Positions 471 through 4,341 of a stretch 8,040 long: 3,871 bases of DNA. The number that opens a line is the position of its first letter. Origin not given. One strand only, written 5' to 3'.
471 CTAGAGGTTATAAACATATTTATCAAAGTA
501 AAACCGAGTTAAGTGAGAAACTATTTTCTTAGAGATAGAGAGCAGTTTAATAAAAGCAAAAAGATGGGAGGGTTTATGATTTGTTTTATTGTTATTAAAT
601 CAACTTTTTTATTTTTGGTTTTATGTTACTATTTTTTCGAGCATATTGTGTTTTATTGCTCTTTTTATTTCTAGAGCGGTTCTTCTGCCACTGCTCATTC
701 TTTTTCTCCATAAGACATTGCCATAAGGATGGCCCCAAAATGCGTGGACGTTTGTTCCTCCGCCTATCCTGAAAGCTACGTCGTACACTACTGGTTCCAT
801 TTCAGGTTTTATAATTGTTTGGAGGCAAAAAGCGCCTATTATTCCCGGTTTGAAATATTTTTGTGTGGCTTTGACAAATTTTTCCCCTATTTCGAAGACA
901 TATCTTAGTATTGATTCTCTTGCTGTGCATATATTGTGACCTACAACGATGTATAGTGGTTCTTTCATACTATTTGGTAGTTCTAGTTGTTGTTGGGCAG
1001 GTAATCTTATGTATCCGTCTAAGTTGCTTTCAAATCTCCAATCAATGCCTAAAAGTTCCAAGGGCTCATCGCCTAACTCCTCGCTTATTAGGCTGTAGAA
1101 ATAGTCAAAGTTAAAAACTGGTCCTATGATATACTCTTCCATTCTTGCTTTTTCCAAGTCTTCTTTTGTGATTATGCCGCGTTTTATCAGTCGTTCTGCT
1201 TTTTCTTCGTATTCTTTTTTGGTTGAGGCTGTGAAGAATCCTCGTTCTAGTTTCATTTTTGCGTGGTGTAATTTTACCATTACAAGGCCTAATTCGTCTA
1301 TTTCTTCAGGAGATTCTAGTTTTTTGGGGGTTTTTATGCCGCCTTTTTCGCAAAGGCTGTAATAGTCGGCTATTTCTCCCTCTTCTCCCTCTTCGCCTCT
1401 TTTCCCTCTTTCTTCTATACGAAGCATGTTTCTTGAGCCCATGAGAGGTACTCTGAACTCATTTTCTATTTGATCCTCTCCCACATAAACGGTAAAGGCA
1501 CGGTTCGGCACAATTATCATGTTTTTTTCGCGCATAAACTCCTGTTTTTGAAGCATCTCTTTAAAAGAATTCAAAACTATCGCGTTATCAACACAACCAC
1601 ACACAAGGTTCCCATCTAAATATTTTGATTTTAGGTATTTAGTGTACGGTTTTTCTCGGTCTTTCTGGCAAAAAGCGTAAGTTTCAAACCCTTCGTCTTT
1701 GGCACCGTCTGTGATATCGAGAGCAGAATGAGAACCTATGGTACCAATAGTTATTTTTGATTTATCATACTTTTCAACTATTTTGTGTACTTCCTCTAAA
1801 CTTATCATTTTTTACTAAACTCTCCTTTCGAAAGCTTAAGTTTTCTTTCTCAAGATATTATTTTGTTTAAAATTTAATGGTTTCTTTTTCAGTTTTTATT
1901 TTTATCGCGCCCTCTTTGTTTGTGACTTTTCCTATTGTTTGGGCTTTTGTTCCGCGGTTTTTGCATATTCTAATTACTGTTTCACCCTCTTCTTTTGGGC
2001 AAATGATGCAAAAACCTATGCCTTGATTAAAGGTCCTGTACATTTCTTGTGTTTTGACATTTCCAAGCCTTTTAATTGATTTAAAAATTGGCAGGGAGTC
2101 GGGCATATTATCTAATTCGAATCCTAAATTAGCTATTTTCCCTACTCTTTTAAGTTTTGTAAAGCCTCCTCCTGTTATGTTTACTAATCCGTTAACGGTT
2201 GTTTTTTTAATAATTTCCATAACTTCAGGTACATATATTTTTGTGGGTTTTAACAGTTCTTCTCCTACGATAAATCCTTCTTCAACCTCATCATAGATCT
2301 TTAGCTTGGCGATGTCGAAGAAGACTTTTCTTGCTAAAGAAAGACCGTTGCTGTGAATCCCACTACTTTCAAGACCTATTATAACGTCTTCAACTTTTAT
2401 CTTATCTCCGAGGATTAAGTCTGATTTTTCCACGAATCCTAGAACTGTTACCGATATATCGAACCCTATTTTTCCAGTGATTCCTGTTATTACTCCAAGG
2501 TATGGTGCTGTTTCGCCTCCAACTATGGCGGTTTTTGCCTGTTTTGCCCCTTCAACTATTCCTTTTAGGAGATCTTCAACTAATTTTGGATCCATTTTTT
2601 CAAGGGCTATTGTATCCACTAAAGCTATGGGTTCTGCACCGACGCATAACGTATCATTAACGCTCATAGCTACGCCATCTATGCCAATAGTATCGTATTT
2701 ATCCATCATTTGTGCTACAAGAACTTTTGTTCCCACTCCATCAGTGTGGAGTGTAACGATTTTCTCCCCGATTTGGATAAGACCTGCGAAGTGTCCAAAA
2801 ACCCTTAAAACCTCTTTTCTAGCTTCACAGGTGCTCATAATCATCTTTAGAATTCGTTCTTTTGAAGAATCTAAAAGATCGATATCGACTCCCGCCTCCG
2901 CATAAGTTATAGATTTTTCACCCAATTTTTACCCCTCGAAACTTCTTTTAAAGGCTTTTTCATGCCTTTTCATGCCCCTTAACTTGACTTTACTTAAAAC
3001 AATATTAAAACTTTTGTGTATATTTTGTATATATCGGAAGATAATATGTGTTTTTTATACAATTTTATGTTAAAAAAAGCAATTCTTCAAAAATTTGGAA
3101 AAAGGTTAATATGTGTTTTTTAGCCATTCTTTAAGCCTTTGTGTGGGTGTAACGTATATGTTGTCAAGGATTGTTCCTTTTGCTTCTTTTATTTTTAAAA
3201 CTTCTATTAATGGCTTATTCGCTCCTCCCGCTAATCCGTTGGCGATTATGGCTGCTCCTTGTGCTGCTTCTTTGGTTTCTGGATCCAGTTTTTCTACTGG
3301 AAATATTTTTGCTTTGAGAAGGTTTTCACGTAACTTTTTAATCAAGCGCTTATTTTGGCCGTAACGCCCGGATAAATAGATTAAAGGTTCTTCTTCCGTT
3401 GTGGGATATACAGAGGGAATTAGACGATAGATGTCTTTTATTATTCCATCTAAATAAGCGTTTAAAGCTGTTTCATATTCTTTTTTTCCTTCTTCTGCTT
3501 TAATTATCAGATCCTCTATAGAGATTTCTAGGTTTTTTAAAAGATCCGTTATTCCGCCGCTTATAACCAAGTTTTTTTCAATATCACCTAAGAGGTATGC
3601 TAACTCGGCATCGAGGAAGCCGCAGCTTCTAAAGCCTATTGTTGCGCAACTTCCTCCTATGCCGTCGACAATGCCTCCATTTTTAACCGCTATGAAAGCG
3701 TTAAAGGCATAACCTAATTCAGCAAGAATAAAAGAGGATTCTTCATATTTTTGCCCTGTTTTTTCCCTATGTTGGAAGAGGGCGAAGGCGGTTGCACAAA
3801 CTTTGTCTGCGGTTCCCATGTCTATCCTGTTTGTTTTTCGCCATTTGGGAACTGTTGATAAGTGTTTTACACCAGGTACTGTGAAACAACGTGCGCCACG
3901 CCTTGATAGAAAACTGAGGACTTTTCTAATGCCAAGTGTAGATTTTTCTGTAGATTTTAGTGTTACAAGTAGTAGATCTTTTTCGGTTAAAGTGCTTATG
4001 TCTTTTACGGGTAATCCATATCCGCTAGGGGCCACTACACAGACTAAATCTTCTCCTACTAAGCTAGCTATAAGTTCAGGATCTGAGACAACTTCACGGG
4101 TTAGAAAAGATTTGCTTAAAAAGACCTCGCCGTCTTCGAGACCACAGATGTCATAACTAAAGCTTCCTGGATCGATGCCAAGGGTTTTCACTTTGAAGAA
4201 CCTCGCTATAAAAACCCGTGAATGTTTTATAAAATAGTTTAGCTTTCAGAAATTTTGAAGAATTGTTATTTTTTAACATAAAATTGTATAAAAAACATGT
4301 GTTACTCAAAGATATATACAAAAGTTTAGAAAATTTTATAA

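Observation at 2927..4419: ~166-bp inverted repeats bracket the DUF1464 gene and drive both pur arms: candidate invertible promoter-swap cassette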

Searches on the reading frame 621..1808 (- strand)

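Call 5: search_protein_families(library=pfam, proteins=[window:621-1808:-])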
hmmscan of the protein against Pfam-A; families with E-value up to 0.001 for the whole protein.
window:621-1808:- (395 aa): 2 families
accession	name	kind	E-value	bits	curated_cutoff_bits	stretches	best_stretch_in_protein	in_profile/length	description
PF06973.17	DUF1297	-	4e-74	248.7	23.8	1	199-395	1-188/188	Domain of unknown function (DUF1297)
PF06849.18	DUF1246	-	1.9e-37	128.4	25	1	21-139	1-108/122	Protein of unknown function (DUF1246)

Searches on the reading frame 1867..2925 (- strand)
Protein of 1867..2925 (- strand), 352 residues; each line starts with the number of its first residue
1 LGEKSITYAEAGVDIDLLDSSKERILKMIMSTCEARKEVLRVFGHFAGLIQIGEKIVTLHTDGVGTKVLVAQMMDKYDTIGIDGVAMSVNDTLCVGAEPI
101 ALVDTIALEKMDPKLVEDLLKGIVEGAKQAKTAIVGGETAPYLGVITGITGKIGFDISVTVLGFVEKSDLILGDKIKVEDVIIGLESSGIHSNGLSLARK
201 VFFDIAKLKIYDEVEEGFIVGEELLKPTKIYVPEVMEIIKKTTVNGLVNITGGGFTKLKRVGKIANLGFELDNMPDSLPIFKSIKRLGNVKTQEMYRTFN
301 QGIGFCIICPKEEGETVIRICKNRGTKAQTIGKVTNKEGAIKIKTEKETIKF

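Call 5: search_protein_families(library=pfam, proteins=[window:1867-2925:-])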
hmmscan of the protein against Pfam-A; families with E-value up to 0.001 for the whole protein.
window:1867-2925:- (352 aa): 2 families
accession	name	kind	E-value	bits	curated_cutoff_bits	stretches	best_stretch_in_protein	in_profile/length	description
PF02769.27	AIRS_C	-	2.8e-27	96.2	23.1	1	177-339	1-150/156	AIR synthase related protein, C-terminal domain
PF00586.29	AIRS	-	8.6e-24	84.6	24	1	47-165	4-112/112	AIR synthase related protein, N-terminal domain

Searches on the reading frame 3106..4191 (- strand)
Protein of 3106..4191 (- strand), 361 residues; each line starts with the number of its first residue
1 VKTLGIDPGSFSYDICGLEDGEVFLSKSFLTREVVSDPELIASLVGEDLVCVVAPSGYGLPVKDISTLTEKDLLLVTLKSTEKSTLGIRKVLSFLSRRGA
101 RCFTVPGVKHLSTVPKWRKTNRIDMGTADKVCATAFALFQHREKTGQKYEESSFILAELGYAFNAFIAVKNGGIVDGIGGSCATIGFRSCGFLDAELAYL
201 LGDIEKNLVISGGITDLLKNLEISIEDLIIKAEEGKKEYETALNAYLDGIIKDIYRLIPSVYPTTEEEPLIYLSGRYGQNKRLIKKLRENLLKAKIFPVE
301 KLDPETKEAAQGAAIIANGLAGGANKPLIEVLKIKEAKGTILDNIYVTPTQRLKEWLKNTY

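Call 5: search_protein_families(library=pfam, proteins=[window:3106-4191:-])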
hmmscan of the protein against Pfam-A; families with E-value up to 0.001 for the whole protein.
window:3106-4191:- (361 aa): 1 family
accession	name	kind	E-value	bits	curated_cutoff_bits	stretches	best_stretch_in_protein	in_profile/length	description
PF07318.18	DUF1464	-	2.5e-91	306.7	23.5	1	5-345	1-325/327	Protein of unknown function (DUF1464)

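Call 19: find_encoding_contigs(protein=window:3106-4191:-, flank=3000, max_places=10)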
Protein window:3106-4191:- (361 aa): 2 contigs read that carry it; 2 places shown.
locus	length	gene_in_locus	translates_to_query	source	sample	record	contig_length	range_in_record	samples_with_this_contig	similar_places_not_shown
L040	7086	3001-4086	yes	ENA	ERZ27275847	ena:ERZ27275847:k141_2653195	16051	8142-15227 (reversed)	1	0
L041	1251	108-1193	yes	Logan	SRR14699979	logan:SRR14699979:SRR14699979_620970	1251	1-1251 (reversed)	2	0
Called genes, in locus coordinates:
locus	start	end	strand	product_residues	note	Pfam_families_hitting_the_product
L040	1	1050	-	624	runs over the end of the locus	?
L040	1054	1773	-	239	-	PF01965:DJ-1_PfpI, PF13507:GATase_5, PF00117:GATase (weak)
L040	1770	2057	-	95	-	PF02700:PurS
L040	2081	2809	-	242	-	PF01259:SAICAR_synt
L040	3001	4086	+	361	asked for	PF07318:DUF1464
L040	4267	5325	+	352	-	PF00586:AIRS, PF02769:AIRS_C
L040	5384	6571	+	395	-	PF06849:DUF1246, PF06973:DUF1297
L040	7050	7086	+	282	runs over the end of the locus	PF00571:CBS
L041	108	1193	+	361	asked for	PF07318:DUF1464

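Call 23: find_homologous_proteins(query=window:3106-4191:-, max_evalue=1e-60)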
Query window:3106-4191:- (361 aa): 1862 proteins with E <= 1e-60 among 8000 candidates; the best 120 are listed.
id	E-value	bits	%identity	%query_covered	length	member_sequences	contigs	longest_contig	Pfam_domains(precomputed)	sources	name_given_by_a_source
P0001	1.4e-233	792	100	100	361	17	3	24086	PF07318.19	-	-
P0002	4.0e-207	705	88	100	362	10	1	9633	PF07318.19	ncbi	-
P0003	1.2e-81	293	44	98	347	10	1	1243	PF07318.19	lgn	-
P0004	2.2e-81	292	44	98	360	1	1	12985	PF07318.19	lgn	-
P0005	2.4e-81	292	43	98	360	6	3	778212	PF07318.19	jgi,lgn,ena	-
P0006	3.2e-81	291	44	98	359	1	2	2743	PF07318.19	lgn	-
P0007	3.6e-81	291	43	98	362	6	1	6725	PF07318.19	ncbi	-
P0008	6.7e-81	290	45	98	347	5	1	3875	PF07318.19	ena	-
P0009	1.5e-80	289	42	98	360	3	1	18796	PF07318.19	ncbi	ncbi:MAG: DUF1464 family protein [Nitrososphaerales archaeon]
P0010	2.7e-80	288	43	98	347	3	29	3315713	PF07318.19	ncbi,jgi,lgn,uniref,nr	ncbi:putative butyrate kinase [Candidatus Methanoperedens nitroreducens]|uniref:Putative butyrate ki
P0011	3.2e-80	288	45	98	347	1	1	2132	PF07318.19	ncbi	-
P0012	4.0e-80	288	42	99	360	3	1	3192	PF07318.19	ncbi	ncbi:MAG: DUF1464 family protein [Nitrososphaerales archaeon]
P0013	8.4e-80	287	45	98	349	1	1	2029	PF07318.19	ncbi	-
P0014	9.0e-80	287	44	99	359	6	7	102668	PF07318.19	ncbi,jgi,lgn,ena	-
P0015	9.6e-80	286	45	98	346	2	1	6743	PF07318.19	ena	-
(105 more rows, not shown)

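Call 24: list_cluster_members(proteins=[P0001, P0002])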
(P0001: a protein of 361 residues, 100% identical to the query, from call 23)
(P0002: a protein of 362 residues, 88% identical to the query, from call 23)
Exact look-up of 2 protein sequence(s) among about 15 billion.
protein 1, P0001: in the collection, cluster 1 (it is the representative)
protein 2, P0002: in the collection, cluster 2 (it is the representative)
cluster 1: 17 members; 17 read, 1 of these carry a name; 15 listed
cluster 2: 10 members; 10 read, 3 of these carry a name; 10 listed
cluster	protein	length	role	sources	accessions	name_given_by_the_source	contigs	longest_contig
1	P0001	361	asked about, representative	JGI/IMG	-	-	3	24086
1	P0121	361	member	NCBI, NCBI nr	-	-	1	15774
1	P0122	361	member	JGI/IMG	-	predicted butyrate kinase (DUF1464 family)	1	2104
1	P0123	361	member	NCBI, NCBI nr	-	-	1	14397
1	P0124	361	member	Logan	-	-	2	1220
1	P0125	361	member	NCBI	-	-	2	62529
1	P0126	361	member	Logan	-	-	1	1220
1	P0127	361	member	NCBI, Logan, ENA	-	-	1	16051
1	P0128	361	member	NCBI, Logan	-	-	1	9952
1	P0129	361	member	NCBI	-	-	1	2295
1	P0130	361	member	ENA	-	-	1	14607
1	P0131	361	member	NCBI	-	-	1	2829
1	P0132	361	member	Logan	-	-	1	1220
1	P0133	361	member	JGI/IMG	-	-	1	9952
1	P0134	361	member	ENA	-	-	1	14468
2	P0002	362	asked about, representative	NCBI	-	-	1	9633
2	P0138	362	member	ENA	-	-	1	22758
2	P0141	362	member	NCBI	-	-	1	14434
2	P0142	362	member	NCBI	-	-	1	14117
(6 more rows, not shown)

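Call 25: find_encoding_contigs(protein=P0121, flank=1500, max_places=3)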
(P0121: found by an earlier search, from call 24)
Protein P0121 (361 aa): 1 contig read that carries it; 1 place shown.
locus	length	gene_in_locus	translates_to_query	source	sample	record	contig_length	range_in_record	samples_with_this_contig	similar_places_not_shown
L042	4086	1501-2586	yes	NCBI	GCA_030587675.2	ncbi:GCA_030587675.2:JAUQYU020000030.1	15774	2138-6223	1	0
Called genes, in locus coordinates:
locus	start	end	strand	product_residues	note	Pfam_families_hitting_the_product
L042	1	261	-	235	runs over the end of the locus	PF13507:GATase_5, PF01965:DJ-1_PfpI, PF00117:GATase (weak)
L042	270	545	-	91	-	PF02700:PurS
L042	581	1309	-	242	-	PF01259:SAICAR_synt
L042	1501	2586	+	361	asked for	PF07318:DUF1464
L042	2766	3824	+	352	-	PF00586:AIRS, PF02769:AIRS_C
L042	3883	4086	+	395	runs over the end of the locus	PF06849:DUF1246, PF06973:DUF1297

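Call 26: find_encoding_contigs(protein=P0123, flank=1500, max_places=3)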
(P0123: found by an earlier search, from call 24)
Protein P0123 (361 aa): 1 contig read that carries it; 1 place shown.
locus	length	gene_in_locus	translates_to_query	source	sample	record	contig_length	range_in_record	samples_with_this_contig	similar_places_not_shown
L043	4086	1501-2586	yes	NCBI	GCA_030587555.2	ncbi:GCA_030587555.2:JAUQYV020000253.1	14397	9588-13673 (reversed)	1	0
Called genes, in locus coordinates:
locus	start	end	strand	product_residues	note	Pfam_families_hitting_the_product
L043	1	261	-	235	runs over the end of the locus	PF13507:GATase_5, PF01965:DJ-1_PfpI, PF00117:GATase (weak)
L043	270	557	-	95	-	PF02700:PurS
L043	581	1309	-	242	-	PF01259:SAICAR_synt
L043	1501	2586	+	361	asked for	PF07318:DUF1464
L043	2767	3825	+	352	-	PF00586:AIRS, PF02769:AIRS_C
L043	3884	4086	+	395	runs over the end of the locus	PF06849:DUF1246, PF06973:DUF1297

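Call 27: find_encoding_contigs(protein=P0125, flank=1500, max_places=3)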
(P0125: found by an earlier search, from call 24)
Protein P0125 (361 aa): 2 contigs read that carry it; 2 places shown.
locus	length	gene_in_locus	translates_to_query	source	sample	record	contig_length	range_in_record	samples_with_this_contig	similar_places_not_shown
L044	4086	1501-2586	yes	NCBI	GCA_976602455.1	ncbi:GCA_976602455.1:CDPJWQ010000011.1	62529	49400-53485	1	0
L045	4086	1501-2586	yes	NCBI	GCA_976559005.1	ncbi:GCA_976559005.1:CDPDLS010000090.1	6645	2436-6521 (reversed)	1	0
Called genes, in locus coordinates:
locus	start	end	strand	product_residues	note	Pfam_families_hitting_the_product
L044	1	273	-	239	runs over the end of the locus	PF01965:DJ-1_PfpI, PF07685:GATase_3 (weak), PF13507:GATase_5, PF00117:GATase (weak)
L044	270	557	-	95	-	PF02700:PurS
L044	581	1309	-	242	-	PF01259:SAICAR_synt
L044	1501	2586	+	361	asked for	PF07318:DUF1464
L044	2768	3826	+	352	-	PF00586:AIRS, PF02769:AIRS_C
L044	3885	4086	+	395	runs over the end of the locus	PF06849:DUF1246, PF06973:DUF1297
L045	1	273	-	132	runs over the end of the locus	?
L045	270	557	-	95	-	PF02700:PurS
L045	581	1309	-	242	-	PF01259:SAICAR_synt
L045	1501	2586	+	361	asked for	PF07318:DUF1464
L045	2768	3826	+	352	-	PF00586:AIRS, PF02769:AIRS_C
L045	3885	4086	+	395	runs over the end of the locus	PF06849:DUF1246, PF06973:DUF1297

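Call 28: find_encoding_contigs(protein=P0128, flank=1500, max_places=3)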
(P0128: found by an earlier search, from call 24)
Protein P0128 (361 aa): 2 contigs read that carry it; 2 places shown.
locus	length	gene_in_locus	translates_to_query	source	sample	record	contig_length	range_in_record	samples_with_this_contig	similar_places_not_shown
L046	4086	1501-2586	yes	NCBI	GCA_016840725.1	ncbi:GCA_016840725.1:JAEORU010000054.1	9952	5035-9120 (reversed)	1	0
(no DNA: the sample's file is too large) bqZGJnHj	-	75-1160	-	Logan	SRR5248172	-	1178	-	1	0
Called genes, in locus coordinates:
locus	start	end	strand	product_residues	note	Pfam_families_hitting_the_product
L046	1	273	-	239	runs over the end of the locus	PF01965:DJ-1_PfpI, PF13507:GATase_5, PF00117:GATase (weak)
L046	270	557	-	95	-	PF02700:PurS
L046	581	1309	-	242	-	PF01259:SAICAR_synt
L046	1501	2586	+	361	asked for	PF07318:DUF1464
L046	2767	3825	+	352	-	PF00586:AIRS, PF02769:AIRS_C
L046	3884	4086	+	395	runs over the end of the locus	PF06849:DUF1246, PF06973:DUF1297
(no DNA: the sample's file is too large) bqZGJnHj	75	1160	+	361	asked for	PF07318:DUF1464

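Call 29: find_encoding_contigs(protein=P0130, flank=1500, max_places=3)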
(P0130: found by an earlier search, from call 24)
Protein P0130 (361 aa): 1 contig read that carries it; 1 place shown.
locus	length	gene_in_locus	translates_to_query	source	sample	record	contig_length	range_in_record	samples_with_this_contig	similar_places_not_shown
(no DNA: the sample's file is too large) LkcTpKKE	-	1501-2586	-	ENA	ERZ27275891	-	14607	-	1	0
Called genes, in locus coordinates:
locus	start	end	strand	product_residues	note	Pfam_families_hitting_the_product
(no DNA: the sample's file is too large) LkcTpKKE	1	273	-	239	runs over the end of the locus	PF01965:DJ-1_PfpI, PF13507:GATase_5, PF00117:GATase (weak)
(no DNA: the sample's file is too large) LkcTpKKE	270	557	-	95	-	PF02700:PurS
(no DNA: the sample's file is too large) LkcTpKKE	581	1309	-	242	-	PF01259:SAICAR_synt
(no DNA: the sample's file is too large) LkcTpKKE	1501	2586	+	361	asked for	PF07318:DUF1464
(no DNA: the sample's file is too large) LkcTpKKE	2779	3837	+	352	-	PF00586:AIRS, PF02769:AIRS_C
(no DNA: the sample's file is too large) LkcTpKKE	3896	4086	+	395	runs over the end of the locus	PF06849:DUF1246, PF06973:DUF1297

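Call 30: find_encoding_contigs(protein=P0002, flank=1500, max_places=3)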
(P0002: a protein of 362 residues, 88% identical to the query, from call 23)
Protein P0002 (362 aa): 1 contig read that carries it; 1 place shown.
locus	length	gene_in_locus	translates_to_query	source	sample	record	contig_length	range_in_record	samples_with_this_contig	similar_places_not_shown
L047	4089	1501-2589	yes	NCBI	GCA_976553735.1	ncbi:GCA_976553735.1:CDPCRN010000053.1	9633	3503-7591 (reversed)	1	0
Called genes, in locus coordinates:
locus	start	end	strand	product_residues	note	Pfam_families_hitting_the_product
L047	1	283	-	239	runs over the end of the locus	PF01965:DJ-1_PfpI, PF07685:GATase_3 (weak), PF13507:GATase_5, PF00117:GATase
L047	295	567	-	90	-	PF02700:PurS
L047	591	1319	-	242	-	PF01259:SAICAR_synt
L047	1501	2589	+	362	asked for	PF07318:DUF1464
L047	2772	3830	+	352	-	PF00586:AIRS, PF02769:AIRS_C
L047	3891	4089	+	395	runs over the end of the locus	PF06849:DUF1246, PF06973:DUF1297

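Call 31: find_encoding_contigs(protein=P0138, flank=1500, max_places=3)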
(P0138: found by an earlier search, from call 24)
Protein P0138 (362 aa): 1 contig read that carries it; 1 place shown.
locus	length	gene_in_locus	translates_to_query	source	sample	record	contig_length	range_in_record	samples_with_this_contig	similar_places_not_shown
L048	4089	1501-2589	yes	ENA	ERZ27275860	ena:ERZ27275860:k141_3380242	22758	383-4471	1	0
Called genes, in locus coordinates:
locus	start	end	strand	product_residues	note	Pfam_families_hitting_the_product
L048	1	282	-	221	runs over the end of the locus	?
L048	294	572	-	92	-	PF02700:PurS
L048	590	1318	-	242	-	PF01259:SAICAR_synt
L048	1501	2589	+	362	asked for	PF07318:DUF1464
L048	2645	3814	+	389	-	PF00586:AIRS, PF02769:AIRS_C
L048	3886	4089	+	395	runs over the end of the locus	PF06849:DUF1246, PF06973:DUF1297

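Call 32: find_encoding_contigs(protein=P0141, flank=1500, max_places=3)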
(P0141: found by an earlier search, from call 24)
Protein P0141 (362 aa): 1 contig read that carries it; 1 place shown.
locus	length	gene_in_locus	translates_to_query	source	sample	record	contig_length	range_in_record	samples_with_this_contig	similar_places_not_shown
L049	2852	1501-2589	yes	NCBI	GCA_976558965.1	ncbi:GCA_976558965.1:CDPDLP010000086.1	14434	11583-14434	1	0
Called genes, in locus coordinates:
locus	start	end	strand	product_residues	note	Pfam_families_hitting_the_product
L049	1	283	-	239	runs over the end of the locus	PF01965:DJ-1_PfpI, PF07685:GATase_3 (weak), PF13507:GATase_5, PF00117:GATase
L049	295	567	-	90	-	PF02700:PurS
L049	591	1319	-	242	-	PF01259:SAICAR_synt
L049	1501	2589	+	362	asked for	PF07318:DUF1464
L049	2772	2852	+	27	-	?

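Call 33: find_encoding_contigs(protein=P0142, flank=1500, max_places=3)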
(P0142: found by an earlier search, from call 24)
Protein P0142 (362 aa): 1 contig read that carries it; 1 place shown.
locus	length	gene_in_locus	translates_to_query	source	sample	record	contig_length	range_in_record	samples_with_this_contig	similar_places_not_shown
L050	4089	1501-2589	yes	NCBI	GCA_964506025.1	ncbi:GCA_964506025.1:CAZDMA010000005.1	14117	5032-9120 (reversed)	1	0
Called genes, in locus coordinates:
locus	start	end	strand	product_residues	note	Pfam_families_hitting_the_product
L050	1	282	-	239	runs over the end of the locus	PF01965:DJ-1_PfpI, PF07685:GATase_3 (weak), PF13507:GATase_5, PF00117:GATase (weak)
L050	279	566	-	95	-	PF02700:PurS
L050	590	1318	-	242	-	PF01259:SAICAR_synt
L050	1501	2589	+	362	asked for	PF07318:DUF1464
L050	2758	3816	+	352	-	PF00586:AIRS, PF02769:AIRS_C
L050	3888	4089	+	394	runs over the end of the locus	PF06849:DUF1246, PF06973:DUF1297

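Call 34: find_encoding_contigs(protein=P0134, flank=1500, max_places=3)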
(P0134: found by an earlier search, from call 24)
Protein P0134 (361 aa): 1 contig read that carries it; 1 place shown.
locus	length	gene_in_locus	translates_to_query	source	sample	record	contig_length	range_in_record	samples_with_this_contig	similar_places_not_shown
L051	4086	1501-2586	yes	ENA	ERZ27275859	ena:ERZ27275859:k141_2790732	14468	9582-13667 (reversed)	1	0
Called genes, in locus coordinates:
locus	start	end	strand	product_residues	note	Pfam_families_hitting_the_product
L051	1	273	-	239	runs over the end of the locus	PF01965:DJ-1_PfpI, PF13507:GATase_5, PF00117:GATase (weak)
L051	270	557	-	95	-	PF02700:PurS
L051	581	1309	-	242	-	PF01259:SAICAR_synt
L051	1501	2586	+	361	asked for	PF07318:DUF1464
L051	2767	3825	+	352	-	PF00586:AIRS, PF02769:AIRS_C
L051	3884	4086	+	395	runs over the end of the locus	PF06849:DUF1246, PF06973:DUF1297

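Call 44: search_protein_families(library=ncbifam, proteins=[window:3106-4191:-], max_evalue=0.01)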
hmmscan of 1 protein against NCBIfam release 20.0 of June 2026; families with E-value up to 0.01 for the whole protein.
window:3106-4191:- (361 aa): 1 family
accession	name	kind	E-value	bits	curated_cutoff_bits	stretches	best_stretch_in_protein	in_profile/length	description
NF002834.0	PRK03011.1-5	subfamily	0.0042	16.2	222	0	142-308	167-337/357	butyrate kinase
